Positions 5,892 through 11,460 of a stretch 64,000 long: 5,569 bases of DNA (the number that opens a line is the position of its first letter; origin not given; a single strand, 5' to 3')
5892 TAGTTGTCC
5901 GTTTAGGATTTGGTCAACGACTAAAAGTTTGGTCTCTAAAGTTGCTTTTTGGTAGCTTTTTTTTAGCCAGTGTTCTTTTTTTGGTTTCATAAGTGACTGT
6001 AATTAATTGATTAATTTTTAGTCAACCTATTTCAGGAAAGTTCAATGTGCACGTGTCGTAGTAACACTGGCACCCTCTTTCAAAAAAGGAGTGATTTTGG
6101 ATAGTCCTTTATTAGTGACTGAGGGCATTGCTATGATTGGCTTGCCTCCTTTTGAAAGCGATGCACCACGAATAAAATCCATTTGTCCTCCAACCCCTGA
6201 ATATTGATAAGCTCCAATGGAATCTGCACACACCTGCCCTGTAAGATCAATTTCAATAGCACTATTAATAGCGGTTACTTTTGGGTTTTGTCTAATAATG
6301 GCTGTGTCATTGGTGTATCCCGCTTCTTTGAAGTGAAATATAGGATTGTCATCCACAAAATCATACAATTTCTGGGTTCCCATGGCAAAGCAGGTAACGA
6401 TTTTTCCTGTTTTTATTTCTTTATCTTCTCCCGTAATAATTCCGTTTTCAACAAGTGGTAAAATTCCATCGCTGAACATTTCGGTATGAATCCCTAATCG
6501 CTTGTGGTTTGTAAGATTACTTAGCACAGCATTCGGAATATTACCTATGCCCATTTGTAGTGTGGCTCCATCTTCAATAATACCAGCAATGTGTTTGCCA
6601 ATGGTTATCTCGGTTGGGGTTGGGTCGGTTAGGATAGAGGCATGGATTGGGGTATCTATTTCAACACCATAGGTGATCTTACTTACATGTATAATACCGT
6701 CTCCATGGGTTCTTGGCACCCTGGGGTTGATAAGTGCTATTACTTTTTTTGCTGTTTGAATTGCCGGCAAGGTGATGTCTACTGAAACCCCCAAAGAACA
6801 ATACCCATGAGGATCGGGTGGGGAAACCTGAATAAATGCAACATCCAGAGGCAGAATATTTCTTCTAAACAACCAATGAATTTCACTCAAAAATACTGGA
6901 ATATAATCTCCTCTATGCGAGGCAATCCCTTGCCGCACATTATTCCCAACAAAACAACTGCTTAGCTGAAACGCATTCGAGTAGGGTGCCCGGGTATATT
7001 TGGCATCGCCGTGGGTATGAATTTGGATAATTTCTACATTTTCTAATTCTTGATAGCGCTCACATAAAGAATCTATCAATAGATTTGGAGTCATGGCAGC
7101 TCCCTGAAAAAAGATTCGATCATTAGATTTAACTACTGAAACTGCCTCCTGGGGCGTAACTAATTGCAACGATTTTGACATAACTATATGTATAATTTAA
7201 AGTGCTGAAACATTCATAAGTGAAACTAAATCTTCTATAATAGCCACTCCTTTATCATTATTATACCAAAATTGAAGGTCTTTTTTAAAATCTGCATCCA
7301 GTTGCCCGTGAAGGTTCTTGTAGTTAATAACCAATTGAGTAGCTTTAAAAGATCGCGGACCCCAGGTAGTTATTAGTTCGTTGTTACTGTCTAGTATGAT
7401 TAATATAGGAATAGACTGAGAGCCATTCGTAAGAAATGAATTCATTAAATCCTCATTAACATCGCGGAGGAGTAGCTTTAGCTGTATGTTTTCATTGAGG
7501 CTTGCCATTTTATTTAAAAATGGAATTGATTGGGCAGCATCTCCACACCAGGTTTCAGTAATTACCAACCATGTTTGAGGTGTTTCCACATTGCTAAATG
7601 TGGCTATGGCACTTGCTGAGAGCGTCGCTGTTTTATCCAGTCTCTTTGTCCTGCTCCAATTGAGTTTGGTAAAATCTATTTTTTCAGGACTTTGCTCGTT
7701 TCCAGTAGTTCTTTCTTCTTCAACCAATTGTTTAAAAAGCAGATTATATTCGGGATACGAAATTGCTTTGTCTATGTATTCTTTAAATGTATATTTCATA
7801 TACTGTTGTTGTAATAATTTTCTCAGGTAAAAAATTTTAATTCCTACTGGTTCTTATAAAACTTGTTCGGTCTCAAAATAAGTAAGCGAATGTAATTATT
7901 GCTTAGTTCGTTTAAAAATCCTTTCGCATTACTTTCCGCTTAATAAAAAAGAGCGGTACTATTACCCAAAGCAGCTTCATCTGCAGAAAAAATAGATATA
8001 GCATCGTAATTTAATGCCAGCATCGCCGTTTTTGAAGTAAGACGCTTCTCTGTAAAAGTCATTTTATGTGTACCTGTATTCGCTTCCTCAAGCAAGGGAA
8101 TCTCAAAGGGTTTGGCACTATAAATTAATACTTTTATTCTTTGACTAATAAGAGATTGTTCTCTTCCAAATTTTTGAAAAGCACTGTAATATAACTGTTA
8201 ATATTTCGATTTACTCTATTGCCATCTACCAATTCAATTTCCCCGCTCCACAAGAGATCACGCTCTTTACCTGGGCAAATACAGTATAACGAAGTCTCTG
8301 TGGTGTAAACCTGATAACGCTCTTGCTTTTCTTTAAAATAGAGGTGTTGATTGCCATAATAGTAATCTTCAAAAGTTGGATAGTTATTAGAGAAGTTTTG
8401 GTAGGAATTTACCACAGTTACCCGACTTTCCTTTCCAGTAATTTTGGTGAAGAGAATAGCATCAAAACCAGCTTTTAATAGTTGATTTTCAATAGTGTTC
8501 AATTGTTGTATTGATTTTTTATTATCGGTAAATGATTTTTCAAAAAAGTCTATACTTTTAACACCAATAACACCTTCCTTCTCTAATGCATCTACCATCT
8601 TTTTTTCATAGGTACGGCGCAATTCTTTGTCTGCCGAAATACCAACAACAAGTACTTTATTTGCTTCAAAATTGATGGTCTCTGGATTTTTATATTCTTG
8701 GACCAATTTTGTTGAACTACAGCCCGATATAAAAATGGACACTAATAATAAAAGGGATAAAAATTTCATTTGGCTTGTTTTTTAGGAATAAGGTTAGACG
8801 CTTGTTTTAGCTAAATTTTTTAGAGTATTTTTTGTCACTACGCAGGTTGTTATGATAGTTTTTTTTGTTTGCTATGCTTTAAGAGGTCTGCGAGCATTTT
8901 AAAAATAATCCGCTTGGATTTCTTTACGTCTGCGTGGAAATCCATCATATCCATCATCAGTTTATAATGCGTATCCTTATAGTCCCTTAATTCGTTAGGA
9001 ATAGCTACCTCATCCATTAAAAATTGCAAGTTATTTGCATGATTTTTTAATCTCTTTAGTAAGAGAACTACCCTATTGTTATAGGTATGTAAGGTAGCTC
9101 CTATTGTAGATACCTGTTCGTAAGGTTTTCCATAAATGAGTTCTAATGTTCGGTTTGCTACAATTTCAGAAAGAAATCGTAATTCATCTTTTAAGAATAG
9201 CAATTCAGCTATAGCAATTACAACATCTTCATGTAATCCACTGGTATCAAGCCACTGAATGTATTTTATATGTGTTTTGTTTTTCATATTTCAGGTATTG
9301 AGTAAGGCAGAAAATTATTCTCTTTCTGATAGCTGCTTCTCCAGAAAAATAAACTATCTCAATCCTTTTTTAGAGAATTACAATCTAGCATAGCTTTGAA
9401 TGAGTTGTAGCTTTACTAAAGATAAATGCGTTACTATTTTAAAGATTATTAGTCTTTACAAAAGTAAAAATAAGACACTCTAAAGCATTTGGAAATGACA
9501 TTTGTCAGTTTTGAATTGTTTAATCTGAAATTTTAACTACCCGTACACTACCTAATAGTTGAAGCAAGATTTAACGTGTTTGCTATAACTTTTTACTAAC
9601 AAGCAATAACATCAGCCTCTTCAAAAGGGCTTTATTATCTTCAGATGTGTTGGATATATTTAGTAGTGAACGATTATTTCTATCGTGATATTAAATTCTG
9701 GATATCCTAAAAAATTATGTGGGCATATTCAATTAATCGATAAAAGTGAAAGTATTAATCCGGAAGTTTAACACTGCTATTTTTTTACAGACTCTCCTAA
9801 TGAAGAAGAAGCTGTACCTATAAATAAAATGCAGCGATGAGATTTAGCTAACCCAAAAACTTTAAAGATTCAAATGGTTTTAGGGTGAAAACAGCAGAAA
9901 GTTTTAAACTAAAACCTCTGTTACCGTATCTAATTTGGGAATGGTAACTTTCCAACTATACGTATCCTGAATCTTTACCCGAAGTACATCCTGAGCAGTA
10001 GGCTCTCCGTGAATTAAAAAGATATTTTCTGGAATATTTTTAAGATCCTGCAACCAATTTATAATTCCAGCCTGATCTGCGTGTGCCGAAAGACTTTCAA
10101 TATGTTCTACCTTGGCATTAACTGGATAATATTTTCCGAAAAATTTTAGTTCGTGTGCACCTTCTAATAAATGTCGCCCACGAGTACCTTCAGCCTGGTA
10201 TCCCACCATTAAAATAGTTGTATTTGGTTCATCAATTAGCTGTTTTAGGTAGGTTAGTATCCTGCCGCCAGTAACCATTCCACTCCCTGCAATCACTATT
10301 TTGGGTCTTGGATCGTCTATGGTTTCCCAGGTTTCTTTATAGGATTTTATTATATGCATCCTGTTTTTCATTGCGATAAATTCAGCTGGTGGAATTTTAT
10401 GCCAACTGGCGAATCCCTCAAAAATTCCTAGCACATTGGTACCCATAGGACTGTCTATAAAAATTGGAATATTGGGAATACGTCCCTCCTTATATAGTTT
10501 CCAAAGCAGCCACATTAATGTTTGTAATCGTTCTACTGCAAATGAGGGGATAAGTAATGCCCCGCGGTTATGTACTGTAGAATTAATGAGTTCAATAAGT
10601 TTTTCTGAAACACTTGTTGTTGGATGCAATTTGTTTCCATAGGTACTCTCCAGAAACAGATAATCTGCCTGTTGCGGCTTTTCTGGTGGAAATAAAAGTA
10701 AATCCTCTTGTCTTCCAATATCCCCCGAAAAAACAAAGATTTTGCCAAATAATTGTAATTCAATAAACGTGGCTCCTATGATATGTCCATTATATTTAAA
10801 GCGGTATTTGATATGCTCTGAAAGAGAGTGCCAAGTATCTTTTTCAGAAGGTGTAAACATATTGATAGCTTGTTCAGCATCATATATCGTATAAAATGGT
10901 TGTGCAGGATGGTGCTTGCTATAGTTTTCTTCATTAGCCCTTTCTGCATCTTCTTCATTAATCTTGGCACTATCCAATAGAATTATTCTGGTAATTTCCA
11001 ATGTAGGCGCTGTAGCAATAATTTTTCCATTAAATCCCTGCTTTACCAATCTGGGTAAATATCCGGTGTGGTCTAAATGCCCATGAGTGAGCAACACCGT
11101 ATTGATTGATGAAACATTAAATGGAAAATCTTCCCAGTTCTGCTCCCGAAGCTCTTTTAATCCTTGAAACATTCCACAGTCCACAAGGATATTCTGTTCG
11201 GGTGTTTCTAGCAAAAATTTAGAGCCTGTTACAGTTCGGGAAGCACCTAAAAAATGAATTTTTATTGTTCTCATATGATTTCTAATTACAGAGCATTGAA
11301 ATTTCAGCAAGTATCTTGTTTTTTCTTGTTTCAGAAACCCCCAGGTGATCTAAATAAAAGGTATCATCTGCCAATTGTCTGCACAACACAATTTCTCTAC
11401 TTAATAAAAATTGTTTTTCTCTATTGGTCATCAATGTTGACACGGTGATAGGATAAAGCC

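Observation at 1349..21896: Eight intergenic copies of a 12-bp TGAY-N4-RTCA palindrome, each at a fixed 23-nt distance from a -7 promoter element: a candidate low-oxygen regulon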

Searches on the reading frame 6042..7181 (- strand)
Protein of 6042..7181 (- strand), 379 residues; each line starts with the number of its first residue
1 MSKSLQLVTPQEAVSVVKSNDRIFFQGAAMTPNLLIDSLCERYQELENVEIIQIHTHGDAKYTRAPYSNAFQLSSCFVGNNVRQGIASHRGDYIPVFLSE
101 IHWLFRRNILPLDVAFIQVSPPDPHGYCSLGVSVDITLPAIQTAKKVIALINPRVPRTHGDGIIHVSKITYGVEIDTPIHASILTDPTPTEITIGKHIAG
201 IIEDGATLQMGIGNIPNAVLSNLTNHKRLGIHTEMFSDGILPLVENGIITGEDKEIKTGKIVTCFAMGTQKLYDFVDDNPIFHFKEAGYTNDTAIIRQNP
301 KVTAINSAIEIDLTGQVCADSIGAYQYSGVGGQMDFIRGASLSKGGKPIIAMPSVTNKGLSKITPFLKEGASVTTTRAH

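Call 73: search_protein_families(library=pfam, proteins=[window:6042-7181:-], max_evalue=0.0001)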
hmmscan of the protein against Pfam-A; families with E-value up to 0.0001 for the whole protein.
window:6042-7181:- (379 aa): 2 families
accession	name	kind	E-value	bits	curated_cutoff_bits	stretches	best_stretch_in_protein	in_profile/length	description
PF13336.12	AcetylCoA_hyd_C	-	1.9e-42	145.3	23.7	1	268-379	1-113/154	Acetyl-CoA hydrolase/transferase C-terminal domain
PF02550.21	AcetylCoA_hydro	-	1.1e-21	78.2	24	1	8-174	10-188/198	Acetyl-CoA hydrolase/transferase N-terminal domain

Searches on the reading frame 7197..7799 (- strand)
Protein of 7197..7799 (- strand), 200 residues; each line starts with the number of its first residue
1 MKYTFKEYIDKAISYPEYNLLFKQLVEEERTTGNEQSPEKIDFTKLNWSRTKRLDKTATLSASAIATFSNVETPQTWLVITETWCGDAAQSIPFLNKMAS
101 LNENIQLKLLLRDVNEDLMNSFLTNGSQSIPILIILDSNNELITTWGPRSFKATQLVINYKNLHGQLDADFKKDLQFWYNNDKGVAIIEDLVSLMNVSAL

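Call 58: search_protein_families(library=pfam, proteins=[window:7197-7799:-], max_evalue=1)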
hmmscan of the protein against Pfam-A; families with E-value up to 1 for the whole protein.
window:7197-7799:- (200 aa): 2 families
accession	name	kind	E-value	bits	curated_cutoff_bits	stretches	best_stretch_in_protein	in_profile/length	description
PF14595.12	Thioredoxin_9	-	1.7e-38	131.9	25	1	41-161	8-129/129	Thioredoxin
PF08534.16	Redoxin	-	0.14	12.4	26.6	1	77-149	32-105/148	Redoxin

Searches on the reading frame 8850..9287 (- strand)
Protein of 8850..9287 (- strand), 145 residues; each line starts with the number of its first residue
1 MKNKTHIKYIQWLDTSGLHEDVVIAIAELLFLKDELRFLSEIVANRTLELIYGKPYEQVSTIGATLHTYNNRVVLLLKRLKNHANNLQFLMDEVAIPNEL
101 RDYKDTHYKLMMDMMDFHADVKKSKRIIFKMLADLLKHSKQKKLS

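Call 5: search_protein_families(library=pfam, proteins=[window:8850-9287:-], max_evalue=0.01)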
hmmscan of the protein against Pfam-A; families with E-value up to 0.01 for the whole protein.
window:8850-9287:- (145 aa): 0 families

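Call 33: search_protein_families(library=ncbifam, proteins=[window:8850-9287:-], max_evalue=0.001)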
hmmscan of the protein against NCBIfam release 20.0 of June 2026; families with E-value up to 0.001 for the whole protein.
window:8850-9287:- (145 aa): 0 families

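Call 58: search_protein_families(library=pfam, proteins=[window:8850-9287:-], max_evalue=1)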
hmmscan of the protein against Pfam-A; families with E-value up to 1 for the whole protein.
window:8850-9287:- (145 aa): 0 families

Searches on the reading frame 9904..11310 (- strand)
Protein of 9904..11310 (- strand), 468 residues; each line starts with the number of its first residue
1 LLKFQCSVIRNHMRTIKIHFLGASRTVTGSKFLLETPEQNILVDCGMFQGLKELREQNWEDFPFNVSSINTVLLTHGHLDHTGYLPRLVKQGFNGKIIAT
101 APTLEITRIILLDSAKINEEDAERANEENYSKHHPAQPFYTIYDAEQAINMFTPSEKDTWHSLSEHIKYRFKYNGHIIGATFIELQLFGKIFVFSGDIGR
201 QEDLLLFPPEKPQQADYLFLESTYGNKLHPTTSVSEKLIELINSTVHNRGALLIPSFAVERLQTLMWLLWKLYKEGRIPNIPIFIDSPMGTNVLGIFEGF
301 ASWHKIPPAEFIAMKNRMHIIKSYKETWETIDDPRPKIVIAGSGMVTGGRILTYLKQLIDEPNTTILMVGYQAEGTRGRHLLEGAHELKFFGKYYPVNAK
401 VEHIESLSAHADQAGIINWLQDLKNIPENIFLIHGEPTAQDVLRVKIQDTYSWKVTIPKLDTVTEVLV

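Call 5: search_protein_families(library=pfam, proteins=[window:9904-11310:-], max_evalue=0.01)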
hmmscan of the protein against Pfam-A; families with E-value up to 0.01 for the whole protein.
window:9904-11310:- (468 aa): 5 families
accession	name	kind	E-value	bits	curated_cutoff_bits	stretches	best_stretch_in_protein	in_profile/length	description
PF10996.14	Beta-Casp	-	2.9e-31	108.9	27.7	1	263-381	2-120/120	Beta-Casp domain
PF07521.17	RMMBL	-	2.7e-18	66.1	21.6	1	395-458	2-63/63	Zn-dependent metallo-hydrolase RNA specificity domain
PF00753.33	Lactamase_B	-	4e-11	43.6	22.7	1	32-105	9-80/196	Metallo-beta-lactamase superfamily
PF12706.13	Lactamase_B_2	-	9.6e-09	35.6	27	1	40-241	2-186/200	Beta-lactamase superfamily domain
PF16661.11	Lactamase_B_6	-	1e-06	28.7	27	1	33-127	1-99/193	Metallo-beta-lactamase superfamily domain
